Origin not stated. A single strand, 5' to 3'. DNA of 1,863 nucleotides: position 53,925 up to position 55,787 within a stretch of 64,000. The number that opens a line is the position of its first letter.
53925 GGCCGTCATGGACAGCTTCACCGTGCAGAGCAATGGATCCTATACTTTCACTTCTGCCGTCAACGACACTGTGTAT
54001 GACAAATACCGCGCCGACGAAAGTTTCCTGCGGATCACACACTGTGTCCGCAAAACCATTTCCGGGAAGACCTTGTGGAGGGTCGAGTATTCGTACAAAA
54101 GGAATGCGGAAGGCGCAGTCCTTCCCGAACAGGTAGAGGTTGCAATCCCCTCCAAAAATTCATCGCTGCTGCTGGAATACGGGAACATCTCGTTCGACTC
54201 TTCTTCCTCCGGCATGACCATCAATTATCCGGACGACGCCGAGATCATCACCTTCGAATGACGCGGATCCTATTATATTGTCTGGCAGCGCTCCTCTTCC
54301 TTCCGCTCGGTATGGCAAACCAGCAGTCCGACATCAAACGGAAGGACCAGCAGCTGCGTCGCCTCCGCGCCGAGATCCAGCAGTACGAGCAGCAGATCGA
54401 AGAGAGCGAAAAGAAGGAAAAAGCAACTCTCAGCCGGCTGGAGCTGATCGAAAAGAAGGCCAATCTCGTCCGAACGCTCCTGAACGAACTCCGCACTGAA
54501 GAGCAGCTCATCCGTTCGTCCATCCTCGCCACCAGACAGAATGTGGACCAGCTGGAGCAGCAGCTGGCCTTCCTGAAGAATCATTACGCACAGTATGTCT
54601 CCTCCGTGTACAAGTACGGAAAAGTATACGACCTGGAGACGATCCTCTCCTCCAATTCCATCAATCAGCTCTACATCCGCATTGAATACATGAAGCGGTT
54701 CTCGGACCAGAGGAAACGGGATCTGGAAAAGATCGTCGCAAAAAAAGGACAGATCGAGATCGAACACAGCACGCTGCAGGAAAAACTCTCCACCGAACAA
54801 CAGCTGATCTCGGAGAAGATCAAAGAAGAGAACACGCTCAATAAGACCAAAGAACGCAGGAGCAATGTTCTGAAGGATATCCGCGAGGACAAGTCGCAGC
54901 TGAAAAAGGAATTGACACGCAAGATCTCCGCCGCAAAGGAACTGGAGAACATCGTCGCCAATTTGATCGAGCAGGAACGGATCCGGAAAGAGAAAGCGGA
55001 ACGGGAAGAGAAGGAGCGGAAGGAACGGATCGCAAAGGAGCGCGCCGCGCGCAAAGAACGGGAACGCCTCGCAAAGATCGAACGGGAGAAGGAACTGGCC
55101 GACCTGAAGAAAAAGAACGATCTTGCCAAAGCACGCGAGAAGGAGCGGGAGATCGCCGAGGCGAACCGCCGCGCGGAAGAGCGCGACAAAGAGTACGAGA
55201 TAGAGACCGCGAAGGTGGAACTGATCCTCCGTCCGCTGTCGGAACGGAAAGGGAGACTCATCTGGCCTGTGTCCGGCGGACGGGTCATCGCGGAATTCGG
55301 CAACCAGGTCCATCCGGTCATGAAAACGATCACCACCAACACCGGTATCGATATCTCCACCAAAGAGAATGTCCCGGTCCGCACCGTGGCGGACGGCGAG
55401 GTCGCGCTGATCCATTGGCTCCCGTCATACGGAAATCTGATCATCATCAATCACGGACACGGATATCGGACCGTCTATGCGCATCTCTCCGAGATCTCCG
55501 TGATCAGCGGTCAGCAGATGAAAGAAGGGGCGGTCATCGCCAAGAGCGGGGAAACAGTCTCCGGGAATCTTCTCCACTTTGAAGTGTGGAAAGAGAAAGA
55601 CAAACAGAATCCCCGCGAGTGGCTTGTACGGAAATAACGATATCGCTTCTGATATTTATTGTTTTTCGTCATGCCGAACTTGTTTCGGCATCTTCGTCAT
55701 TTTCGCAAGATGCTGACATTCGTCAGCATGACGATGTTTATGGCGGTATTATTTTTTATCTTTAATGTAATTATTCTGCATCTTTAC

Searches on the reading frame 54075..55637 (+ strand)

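Call 74: search_protein_families(library=pfam, proteins=[window:54075-55637:+], max_evalue=0.00001)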
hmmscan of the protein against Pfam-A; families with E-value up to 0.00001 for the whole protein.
window:54075-55637:+ (520 aa): 1 family
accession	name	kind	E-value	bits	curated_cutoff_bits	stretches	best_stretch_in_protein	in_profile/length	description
PF01551.29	Peptidase_M23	-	2.7e-26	92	28.7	1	421-513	2-96/96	Peptidase family M23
